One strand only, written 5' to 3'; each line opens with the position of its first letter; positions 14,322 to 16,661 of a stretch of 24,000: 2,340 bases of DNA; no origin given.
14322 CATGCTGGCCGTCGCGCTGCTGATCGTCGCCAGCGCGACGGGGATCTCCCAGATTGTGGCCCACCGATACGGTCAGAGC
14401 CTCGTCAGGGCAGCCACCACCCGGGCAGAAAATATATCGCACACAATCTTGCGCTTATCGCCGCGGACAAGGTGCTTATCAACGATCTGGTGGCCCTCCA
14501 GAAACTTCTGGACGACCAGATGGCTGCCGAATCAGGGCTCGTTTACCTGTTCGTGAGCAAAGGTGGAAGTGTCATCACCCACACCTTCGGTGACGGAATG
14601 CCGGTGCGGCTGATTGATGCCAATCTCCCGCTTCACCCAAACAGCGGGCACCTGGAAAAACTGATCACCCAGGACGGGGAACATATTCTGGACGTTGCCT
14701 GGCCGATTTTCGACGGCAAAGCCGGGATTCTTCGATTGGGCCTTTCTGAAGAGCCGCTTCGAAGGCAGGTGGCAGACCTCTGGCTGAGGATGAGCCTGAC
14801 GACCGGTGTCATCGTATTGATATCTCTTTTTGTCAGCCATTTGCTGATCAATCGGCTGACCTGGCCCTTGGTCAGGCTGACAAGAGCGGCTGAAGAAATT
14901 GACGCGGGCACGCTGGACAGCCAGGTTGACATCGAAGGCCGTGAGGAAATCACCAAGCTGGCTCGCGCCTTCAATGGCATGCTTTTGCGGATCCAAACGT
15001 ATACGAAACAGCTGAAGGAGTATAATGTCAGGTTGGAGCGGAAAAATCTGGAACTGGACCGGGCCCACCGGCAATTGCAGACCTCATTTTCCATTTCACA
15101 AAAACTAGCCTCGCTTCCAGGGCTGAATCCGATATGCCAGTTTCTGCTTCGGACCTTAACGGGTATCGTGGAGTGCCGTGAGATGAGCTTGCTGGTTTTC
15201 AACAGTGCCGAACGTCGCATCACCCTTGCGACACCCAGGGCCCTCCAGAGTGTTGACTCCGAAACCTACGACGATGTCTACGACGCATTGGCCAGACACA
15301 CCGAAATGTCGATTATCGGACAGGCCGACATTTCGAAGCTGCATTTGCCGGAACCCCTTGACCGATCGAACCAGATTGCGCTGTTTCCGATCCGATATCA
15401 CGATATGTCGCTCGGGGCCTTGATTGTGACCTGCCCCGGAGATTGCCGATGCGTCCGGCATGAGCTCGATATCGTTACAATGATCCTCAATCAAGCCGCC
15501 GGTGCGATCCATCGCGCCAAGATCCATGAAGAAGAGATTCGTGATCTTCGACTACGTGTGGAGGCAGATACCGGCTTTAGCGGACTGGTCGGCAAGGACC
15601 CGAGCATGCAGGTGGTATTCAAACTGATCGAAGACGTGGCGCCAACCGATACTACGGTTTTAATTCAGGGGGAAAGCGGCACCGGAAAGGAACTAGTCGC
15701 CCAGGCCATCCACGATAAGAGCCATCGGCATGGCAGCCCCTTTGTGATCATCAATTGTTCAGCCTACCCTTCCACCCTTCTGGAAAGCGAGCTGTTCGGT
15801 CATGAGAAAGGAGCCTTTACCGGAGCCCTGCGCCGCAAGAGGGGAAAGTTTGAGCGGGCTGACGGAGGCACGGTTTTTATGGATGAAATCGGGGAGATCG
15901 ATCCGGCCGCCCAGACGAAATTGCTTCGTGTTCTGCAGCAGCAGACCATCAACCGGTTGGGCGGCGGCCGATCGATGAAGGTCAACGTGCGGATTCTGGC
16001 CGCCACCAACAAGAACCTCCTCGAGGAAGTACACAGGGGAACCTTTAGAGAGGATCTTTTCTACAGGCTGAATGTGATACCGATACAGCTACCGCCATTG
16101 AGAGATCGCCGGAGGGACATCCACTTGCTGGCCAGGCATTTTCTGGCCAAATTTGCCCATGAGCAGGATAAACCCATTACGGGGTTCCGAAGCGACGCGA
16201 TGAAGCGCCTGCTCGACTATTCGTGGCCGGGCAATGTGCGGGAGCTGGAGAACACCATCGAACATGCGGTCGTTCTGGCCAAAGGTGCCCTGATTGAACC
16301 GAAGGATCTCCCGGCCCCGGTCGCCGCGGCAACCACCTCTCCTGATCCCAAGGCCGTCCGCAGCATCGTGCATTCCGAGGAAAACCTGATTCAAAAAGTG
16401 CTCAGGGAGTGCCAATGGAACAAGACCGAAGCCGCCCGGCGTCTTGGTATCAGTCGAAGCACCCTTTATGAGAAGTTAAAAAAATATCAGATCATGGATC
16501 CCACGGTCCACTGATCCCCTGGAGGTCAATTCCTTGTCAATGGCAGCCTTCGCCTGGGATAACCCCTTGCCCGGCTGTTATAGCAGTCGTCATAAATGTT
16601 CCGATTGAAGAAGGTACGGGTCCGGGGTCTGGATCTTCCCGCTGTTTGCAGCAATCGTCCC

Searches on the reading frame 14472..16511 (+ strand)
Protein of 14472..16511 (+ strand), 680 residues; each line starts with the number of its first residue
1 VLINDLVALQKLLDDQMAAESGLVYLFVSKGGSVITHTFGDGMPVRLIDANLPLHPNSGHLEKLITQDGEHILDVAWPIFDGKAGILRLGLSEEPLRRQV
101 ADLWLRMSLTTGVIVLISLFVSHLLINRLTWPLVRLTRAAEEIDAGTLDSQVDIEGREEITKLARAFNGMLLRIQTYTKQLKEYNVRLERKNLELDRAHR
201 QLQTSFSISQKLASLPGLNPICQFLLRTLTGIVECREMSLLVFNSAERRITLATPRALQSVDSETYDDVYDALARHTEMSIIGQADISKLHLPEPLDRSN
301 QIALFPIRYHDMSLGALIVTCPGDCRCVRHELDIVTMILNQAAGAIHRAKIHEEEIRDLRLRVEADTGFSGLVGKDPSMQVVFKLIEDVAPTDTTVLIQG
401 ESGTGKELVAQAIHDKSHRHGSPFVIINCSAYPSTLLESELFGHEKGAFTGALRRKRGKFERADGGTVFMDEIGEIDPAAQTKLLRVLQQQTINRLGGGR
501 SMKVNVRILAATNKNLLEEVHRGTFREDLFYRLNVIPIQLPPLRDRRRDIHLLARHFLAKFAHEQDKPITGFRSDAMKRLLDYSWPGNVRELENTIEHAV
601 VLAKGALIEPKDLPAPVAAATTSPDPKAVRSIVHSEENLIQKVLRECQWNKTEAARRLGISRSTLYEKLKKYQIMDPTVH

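Call 23: search_protein_families(library=pfam, proteins=[window:14472-16511:+], max_evalue=0.001)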
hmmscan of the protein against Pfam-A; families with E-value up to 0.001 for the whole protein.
window:14472-16511:+ (680 aa): 12 families
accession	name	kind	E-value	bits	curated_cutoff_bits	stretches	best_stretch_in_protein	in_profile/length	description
PF00158.32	Sigma54_activat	-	4.9e-71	238.3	20.2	1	372-539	1-168/168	Sigma-54 interaction domain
PF25601.1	AAA_lid_14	-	1e-28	99.4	27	1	544-625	1-82/87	AAA+ ATPase lid domain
PF14532.12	Sigma54_activ_2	-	2.1e-19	70.6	25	1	373-543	1-138/138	Sigma-54 interaction domain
PF02954.25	HTH_8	-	1.5e-16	60.2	22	1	636-672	6-42/42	Bacterial regulatory protein, Fis family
PF00672.30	HAMP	-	1.4e-10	41.8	25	1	124-175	1-52/53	HAMP domain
PF07728.20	AAA_5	-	3.6e-08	33.9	22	1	396-515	2-124/139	AAA domain (dynein-related subfamily)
PF00004.35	AAA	-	2.6e-06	28.4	21.2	1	396-517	1-111/131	ATPase family associated with various cellular activities (AAA)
PF07724.20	AAA_2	-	7.4e-06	26.5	27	1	395-512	5-123/166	AAA domain (Cdc48 subfamily)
PF13556.12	HTH_30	-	0.00017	21.8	27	1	646-671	10-35/59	PucR C-terminal helix-turn-helix domain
PF00493.29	MCM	-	0.00024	20.7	23.3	1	393-514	57-173/224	MCM P-loop domain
PF13191.12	AAA_16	-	0.00028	21.9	32.6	0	372-491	2-123/167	AAA ATPase domain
PF18024.7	HTH_50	-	0.00074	19.6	27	0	654-674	29-49/50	Helix-turn-helix domain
